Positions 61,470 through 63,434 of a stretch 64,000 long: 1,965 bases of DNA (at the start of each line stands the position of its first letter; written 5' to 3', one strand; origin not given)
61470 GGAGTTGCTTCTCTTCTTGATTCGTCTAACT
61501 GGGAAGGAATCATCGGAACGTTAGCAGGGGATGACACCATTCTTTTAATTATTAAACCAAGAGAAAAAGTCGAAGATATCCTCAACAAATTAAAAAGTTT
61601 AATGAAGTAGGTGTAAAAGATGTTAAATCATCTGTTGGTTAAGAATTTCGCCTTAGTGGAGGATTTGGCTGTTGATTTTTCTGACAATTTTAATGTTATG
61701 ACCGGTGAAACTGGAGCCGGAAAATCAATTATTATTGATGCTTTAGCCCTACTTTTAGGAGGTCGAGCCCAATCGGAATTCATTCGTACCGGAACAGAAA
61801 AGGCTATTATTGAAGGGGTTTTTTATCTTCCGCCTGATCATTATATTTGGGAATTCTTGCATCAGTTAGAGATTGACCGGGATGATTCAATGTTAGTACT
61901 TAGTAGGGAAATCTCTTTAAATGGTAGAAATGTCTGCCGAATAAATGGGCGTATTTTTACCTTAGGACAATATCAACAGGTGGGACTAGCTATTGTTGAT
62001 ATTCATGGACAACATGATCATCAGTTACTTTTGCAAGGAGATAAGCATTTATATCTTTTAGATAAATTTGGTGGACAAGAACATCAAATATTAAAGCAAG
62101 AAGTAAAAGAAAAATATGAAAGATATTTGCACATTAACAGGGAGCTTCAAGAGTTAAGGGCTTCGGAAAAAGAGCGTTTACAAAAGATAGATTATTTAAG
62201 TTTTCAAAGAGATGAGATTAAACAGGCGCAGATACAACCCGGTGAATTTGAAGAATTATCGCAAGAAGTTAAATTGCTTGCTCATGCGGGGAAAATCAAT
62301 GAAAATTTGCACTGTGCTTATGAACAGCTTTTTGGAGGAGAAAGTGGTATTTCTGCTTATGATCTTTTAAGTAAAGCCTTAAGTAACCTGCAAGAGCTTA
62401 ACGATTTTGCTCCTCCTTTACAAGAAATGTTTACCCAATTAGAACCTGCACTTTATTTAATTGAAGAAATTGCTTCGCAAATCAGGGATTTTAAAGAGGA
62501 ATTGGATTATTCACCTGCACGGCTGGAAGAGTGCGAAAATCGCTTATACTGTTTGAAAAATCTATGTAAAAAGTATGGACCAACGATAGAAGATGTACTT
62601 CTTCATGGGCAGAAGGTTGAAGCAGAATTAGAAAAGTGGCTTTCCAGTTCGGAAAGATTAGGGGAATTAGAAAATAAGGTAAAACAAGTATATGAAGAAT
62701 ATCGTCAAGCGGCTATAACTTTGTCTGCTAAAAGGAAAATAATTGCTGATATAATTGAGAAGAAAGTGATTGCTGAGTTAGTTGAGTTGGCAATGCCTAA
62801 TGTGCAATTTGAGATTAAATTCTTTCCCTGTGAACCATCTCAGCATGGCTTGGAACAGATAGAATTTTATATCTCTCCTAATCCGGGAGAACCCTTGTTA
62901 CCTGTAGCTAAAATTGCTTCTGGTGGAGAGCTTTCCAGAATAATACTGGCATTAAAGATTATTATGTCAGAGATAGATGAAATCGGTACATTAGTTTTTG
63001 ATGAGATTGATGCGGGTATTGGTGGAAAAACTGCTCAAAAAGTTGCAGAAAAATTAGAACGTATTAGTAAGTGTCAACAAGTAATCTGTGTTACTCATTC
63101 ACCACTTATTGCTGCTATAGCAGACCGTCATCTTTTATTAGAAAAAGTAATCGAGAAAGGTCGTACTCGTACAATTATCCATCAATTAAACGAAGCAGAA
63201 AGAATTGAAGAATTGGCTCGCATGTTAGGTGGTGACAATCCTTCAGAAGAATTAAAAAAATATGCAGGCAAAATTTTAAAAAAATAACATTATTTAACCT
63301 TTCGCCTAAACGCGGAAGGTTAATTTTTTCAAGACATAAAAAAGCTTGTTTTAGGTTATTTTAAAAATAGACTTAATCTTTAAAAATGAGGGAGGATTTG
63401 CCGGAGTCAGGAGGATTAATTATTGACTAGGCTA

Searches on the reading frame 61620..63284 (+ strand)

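Call 52: search_protein_families(library=pfam, proteins=[window:61620-63284:+], max_evalue=0.00001)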
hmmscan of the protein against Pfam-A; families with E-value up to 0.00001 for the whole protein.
window:61620-63284:+ (555 aa): 4 families
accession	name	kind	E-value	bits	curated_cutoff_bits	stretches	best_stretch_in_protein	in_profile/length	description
PF02463.25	SMC_N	-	2.6e-19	70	40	1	2-504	2-208/220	RecF/RecN/SMC N terminal domain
PF13175.12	AAA_15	-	8.9e-11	42.4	32.1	1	1-498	1-374/374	AAA ATPase domain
PF13304.12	AAA_21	-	8.2e-09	36.4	27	0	24-72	1-54/304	AAA domain, putative AbiEii toxin, Type IV TA system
PF13476.12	AAA_23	-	5.3e-08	34.2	27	1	5-218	2-194/201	AAA domain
